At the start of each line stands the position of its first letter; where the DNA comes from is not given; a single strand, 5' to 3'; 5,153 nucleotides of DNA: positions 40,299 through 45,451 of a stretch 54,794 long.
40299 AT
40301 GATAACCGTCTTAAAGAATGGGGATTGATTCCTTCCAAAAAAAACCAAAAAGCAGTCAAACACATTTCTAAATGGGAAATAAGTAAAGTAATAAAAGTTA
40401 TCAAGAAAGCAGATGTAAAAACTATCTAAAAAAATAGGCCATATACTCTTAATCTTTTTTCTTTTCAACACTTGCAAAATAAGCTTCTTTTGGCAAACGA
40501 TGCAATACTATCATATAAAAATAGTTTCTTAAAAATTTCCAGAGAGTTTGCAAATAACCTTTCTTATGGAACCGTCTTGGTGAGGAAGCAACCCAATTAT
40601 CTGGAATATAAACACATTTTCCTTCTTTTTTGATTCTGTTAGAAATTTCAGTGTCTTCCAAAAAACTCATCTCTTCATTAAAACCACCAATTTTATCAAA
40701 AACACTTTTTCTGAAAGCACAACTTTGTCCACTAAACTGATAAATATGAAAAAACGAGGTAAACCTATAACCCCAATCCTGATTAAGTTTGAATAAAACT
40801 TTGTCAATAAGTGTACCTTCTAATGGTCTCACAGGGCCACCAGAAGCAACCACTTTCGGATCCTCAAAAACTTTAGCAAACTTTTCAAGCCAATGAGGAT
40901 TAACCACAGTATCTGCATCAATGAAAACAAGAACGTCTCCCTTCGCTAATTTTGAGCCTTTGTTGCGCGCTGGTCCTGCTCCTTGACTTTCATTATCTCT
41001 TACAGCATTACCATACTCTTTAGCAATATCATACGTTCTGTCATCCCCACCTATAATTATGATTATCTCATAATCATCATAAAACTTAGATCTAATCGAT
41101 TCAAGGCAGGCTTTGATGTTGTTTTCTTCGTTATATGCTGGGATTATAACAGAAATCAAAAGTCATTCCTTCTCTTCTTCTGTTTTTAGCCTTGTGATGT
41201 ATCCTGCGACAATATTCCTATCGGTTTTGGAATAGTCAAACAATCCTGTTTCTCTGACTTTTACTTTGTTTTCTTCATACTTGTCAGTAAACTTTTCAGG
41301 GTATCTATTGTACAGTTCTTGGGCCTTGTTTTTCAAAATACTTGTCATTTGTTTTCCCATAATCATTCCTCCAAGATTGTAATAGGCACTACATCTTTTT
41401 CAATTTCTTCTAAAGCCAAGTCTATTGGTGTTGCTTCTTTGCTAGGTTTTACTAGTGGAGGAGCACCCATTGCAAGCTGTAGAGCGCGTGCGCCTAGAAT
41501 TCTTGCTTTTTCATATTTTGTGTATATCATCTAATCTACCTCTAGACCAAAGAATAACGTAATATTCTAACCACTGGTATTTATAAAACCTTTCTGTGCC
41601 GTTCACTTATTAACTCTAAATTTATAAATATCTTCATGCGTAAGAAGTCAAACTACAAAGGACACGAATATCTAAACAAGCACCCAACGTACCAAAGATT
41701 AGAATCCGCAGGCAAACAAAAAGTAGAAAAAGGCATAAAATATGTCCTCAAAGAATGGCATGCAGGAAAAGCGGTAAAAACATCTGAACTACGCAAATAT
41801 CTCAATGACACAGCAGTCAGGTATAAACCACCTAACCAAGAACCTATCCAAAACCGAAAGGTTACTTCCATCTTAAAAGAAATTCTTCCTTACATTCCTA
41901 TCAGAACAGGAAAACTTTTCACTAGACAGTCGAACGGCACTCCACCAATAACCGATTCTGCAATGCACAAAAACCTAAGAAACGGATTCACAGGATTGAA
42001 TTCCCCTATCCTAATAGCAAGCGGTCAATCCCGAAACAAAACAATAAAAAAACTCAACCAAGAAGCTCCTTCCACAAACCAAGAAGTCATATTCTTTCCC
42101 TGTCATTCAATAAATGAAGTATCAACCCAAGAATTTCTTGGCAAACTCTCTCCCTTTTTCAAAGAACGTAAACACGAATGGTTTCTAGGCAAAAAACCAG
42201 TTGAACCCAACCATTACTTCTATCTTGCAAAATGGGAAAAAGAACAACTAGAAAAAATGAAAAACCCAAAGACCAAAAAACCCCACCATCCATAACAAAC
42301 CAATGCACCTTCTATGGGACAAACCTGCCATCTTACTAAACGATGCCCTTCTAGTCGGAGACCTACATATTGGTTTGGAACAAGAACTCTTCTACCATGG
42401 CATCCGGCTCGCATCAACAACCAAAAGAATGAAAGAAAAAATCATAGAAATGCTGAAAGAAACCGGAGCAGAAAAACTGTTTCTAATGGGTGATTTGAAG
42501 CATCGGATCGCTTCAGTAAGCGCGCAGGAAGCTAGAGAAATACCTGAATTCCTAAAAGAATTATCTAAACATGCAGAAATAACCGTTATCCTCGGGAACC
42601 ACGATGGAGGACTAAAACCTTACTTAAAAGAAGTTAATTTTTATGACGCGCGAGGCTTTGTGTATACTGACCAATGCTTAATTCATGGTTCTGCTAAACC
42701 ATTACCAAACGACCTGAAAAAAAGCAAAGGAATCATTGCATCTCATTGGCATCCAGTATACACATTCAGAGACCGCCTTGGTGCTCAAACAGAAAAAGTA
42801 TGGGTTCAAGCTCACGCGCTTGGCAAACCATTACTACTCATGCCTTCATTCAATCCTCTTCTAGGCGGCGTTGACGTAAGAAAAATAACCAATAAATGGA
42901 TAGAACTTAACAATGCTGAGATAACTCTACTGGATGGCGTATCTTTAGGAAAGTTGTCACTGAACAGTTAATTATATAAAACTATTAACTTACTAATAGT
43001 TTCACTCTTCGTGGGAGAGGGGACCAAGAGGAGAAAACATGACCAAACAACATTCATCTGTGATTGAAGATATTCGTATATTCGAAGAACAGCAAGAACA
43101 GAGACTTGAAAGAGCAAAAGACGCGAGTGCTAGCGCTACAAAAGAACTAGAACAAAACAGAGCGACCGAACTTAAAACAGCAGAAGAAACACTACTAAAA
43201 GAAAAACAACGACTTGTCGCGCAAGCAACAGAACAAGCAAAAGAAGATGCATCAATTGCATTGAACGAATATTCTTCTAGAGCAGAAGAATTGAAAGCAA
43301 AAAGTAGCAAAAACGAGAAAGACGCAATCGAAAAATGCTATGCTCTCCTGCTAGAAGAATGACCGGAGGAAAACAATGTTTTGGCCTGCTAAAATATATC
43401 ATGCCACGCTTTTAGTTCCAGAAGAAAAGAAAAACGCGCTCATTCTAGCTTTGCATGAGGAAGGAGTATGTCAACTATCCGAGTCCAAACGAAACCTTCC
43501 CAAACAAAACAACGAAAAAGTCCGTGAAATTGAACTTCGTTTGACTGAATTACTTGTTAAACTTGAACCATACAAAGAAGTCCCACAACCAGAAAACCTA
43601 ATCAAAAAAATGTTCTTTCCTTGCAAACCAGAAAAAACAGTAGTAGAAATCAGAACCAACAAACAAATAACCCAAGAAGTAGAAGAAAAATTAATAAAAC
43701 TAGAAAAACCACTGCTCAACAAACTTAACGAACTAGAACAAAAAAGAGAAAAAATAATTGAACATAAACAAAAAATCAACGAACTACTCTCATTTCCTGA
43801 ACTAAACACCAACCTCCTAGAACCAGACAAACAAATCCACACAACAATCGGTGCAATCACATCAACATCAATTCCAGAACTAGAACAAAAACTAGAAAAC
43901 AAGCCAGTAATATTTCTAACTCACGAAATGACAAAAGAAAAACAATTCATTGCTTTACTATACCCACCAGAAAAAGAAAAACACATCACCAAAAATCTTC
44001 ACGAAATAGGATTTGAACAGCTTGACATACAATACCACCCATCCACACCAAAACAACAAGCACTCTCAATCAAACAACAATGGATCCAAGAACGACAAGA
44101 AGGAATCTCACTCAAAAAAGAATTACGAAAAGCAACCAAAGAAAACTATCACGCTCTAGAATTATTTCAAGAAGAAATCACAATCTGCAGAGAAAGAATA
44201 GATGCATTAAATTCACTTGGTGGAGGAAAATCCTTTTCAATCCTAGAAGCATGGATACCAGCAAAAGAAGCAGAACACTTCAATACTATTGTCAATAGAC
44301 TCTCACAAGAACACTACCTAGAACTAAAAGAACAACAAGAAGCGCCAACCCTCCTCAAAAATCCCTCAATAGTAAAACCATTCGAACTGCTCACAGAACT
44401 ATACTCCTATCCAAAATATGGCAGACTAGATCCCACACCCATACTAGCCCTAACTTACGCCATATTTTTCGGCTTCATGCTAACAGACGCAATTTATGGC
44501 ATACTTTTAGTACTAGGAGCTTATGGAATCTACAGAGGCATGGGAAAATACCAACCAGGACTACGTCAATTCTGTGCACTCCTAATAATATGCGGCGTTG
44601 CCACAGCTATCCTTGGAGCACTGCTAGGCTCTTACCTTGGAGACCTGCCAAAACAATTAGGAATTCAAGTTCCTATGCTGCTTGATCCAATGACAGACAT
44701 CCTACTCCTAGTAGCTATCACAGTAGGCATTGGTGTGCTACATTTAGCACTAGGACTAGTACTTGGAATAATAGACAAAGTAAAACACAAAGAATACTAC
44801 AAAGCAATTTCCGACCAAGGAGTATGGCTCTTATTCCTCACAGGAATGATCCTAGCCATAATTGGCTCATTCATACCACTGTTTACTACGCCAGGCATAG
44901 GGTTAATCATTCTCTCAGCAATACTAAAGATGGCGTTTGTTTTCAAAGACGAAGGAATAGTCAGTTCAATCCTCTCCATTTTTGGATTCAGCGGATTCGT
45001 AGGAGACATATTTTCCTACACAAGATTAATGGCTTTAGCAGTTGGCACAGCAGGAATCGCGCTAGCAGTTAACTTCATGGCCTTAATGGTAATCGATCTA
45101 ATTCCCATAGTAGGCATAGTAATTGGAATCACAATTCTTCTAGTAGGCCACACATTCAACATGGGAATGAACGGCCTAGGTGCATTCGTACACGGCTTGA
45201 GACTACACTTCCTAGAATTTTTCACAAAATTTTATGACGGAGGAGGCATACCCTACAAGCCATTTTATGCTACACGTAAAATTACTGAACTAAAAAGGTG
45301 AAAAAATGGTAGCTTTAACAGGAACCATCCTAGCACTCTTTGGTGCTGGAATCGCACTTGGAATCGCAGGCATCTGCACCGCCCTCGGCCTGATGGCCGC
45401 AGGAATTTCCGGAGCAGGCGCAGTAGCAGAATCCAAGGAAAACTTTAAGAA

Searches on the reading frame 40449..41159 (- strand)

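Call 10: search_protein_families(library=pfam, max_evalue=0.01, proteins=[window:40449-41159:-])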
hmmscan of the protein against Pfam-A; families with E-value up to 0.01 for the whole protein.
window:40449-41159:- (236 aa): 6 families
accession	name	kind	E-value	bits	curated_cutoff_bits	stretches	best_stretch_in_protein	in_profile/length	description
PF00535.33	Glycos_transf_2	-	1.9e-32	112.9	23.3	1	3-157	1-167/168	Glycosyl transferase family 2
PF13641.12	Glyco_tranf_2_3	-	2.4e-16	60.9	27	1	2-193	3-212/230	Glycosyltransferase like family 2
PF10111.15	Glyco_tranf_2_2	-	1.8e-12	47.8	27.3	1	3-98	1-106/276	Glycosyltransferase like family 2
PF13506.12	Glyco_transf_21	-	4.8e-10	39.6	21.7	1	70-192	27-153/174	Glycosyl transferase family 21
PF13632.12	Glyco_trans_2_3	-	1.2e-09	38.8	27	1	78-210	3-133/198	Glycosyl transferase family group 2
PF02709.20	Glyco_transf_7C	-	0.0012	18.9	23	1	138-188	15-67/78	N-terminal domain of galactosyltransferase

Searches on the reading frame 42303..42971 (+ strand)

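Call 10: search_protein_families(library=pfam, max_evalue=0.01, proteins=[window:42303-42971:+])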
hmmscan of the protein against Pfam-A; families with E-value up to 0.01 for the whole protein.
window:42303-42971:+ (222 aa): 2 families
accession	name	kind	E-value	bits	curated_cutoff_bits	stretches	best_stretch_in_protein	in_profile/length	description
PF00149.33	Metallophos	-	7.8e-07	30.2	21.5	1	16-157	4-164/191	Calcineurin-like phosphoesterase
PF12850.12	Metallophos_2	-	0.0022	18.5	27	1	17-130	5-90/154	Calcineurin-like phosphoesterase superfamily domain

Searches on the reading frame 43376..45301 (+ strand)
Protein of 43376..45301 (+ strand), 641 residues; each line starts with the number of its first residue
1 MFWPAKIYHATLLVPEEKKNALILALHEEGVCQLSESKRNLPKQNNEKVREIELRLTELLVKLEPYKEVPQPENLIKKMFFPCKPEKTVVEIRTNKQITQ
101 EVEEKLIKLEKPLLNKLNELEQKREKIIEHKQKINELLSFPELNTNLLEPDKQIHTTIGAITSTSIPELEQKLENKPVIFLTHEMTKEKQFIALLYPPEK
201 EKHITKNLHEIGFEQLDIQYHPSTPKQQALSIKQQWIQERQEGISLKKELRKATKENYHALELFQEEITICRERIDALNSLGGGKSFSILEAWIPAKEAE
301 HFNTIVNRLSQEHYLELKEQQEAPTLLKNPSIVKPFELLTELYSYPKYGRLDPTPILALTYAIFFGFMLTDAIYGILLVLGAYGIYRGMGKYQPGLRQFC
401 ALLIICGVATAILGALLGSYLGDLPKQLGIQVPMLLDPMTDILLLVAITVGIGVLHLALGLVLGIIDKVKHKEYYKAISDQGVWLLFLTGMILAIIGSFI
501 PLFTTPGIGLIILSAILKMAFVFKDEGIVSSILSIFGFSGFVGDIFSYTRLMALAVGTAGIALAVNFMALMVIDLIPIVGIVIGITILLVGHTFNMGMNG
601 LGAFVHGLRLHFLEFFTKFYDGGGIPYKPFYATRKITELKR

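Call 79: search_protein_families(library=pfam, max_evalue=0.00001, proteins=[window:43376-45301:+])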
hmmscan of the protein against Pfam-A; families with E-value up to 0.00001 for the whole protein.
window:43376-45301:+ (641 aa): 1 family
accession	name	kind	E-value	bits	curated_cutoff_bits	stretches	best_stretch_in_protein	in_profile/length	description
PF01496.24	V_ATPase_I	-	1.4e-20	73.3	30.7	2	540-631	717-814/815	V-type ATPase 116kDa subunit family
